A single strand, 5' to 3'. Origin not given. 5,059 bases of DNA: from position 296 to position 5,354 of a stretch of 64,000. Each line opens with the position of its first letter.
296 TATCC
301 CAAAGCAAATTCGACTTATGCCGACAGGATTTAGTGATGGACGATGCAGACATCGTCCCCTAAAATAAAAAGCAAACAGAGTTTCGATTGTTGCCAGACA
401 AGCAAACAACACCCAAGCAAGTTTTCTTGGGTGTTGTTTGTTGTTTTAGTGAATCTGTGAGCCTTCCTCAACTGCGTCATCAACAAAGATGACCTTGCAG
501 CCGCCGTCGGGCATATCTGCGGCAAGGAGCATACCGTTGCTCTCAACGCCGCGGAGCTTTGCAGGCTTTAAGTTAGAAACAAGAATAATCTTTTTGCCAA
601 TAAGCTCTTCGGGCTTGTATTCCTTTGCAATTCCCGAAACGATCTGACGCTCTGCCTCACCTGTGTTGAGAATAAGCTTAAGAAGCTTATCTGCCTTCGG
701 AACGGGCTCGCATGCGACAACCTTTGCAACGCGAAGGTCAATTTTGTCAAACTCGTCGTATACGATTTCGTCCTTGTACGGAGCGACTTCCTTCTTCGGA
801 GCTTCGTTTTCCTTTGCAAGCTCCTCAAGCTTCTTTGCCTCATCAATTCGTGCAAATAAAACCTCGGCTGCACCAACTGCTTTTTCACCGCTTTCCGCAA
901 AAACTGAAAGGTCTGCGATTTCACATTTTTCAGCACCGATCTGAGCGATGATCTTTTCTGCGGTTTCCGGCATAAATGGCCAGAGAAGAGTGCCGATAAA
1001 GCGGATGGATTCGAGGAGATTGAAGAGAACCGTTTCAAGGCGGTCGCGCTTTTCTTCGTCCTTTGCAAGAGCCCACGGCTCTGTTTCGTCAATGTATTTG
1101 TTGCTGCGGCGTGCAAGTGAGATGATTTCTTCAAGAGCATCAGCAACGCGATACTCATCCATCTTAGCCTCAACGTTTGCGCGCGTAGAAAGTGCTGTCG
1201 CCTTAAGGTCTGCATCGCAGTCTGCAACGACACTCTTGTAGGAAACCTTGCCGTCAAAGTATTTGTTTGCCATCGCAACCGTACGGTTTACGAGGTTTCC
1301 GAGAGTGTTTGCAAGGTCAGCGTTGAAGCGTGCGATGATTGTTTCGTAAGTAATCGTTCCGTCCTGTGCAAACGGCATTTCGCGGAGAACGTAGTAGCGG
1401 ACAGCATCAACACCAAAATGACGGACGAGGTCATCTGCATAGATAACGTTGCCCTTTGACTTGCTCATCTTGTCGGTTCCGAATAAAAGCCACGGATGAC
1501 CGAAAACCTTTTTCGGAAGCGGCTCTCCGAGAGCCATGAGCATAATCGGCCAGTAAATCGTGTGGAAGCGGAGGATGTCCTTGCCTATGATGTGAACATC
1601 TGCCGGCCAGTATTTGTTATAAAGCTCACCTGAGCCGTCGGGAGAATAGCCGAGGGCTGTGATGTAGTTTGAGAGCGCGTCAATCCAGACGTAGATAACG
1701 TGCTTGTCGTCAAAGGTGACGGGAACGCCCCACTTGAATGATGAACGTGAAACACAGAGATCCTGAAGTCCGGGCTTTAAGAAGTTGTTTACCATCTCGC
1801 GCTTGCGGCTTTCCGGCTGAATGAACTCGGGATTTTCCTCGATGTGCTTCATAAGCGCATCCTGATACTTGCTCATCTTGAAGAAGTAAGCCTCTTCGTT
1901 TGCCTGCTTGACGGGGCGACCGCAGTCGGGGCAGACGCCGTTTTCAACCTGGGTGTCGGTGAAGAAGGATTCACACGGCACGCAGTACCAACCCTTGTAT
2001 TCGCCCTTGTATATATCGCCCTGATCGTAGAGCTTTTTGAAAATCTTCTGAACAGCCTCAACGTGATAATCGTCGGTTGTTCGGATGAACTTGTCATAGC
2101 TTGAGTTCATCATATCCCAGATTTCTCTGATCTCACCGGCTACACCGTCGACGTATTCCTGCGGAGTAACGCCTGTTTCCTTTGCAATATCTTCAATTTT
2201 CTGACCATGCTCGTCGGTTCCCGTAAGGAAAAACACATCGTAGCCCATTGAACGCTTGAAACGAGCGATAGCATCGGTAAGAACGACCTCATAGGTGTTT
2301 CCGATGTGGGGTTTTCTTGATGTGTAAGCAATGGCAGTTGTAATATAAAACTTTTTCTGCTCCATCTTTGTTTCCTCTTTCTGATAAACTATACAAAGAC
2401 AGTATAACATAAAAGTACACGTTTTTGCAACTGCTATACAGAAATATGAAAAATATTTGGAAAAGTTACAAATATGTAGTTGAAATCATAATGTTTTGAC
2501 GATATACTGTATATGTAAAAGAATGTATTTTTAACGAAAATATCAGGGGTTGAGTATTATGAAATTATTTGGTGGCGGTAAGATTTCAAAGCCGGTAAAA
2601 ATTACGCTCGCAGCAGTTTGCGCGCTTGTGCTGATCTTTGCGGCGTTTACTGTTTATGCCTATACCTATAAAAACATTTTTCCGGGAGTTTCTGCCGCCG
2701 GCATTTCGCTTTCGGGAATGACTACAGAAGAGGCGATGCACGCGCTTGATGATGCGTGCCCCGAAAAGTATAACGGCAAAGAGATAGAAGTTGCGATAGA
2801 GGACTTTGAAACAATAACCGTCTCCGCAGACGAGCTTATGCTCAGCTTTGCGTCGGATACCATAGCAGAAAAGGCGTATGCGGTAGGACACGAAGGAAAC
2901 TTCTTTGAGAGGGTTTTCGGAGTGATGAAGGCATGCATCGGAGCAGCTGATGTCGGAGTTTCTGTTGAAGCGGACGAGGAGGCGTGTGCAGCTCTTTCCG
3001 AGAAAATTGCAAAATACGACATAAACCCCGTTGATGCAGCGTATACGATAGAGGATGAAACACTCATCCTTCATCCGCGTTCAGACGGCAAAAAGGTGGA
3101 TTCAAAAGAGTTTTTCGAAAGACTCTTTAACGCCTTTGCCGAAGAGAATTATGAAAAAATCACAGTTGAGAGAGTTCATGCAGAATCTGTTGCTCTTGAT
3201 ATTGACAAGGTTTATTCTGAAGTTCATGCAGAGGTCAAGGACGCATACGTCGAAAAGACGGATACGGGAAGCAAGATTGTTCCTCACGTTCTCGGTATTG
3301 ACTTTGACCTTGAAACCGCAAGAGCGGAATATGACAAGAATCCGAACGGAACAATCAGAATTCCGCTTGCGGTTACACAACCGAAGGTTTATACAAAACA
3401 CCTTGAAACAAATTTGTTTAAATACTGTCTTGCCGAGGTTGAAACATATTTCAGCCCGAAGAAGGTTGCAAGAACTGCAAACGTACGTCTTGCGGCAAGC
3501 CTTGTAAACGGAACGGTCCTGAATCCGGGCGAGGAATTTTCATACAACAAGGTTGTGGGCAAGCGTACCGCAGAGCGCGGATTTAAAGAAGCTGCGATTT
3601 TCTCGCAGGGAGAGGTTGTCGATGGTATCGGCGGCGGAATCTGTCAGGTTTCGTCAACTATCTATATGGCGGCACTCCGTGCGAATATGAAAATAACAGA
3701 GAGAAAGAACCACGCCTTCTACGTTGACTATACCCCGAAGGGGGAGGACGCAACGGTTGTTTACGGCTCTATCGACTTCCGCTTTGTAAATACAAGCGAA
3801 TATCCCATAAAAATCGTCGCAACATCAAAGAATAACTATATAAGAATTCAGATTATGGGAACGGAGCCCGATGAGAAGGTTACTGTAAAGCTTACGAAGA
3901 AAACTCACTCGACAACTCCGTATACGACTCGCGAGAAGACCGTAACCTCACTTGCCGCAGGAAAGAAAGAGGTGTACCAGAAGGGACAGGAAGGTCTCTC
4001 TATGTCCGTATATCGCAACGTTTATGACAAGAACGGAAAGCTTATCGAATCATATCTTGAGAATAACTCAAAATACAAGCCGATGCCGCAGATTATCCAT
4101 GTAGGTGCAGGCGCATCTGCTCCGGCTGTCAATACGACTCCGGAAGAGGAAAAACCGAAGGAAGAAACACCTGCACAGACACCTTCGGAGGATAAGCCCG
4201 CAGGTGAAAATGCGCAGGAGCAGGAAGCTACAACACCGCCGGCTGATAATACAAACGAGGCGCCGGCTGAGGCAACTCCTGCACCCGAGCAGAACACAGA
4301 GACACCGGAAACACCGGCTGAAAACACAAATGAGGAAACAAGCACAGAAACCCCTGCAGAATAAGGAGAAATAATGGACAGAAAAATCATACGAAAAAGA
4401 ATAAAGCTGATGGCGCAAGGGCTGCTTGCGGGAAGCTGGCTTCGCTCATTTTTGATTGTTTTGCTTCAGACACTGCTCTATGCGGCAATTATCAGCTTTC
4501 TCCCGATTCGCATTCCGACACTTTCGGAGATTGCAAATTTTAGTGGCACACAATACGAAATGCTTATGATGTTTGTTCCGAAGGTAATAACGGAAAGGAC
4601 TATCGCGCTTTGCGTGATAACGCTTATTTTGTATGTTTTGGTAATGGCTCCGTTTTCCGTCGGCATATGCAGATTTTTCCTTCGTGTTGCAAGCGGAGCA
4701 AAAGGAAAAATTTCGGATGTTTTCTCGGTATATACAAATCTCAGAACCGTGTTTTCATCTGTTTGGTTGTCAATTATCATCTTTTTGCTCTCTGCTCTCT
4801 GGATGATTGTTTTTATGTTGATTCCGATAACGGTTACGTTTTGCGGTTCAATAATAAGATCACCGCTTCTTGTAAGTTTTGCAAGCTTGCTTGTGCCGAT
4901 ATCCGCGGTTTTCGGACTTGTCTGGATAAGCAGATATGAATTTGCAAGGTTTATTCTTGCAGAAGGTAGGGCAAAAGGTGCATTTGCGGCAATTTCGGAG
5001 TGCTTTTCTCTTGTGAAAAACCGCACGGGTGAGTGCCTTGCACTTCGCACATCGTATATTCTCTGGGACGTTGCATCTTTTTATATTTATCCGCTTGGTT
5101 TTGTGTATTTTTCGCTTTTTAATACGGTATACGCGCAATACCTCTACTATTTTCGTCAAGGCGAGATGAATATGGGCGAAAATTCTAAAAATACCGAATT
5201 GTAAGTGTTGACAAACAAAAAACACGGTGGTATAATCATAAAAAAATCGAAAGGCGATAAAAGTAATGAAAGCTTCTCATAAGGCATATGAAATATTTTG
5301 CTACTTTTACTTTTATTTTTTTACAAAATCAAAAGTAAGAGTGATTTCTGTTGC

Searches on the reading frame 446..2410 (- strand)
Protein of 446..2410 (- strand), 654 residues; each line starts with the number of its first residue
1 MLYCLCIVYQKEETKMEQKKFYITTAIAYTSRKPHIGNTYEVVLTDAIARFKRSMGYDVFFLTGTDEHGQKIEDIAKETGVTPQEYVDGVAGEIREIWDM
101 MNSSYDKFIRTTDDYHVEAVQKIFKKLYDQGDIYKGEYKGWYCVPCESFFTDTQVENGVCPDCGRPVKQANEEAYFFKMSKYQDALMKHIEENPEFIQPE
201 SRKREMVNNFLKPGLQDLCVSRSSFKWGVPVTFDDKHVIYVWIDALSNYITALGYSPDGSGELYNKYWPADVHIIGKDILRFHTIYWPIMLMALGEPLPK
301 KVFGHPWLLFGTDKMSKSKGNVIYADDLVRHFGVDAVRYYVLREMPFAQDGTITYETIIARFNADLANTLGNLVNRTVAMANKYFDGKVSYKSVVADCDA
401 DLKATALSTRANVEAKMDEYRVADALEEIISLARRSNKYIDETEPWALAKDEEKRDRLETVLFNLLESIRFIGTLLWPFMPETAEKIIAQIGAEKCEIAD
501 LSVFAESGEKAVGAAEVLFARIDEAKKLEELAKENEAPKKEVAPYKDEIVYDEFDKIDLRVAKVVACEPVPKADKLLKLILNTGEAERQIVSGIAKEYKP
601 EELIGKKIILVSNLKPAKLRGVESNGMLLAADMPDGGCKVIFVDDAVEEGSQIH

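Call 20: search_protein_families(library=pfam, proteins=[window:446-2410:-], max_evalue=0.00001)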
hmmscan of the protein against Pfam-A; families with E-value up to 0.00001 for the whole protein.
window:446-2410:- (654 aa): 7 families
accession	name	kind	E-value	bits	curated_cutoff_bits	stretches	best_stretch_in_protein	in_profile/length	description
PF09334.17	tRNA-synt_1g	-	5.6e-114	381.4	20.1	2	171-377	180-390/391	tRNA synthetases class I (M)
PF00133.28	tRNA-synt_1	-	1.4e-33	116.8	22.7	2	9-232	12-244/414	tRNA synthetases class I (I, L, M and V)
PF01588.26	tRNA_bind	-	6.6e-29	100.3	27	1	559-651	1-95/96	Putative tRNA binding domain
PF01406.26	tRNA-synt_1e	-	2.9e-12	47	27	0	16-137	7-125/301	tRNA synthetases class I (C) catalytic domain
PF19303.5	Anticodon_3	-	1.8e-09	38.1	23.5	1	400-527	12-140/152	Anticodon binding domain of methionyl tRNA ligase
PF01921.24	tRNA-synt_1f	-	2.2e-08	33.9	27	0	274-347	239-315/360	tRNA synthetases class I (K)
PF08264.19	Anticodon_1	-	2.2e-06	28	25.1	1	409-495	11-97/148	Anticodon-binding domain of tRNA ligase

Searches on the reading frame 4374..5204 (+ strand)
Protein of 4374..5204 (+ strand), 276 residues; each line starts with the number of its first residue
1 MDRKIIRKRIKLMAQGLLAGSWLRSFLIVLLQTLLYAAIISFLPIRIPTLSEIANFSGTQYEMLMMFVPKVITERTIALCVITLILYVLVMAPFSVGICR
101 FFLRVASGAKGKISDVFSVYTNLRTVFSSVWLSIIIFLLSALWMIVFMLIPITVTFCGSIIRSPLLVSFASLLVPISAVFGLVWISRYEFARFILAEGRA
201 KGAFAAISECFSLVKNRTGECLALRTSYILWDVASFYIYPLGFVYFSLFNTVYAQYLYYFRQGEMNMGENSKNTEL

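Call 20: search_protein_families(library=pfam, proteins=[window:4374-5204:+], max_evalue=0.00001)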
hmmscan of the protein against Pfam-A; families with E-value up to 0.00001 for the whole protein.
window:4374-5204:+ (276 aa): 1 family
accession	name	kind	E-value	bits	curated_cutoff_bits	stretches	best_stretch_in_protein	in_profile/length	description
PF06161.16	DUF975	-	2.9e-07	31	34.8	1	7-259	4-236/243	Protein of unknown function (DUF975)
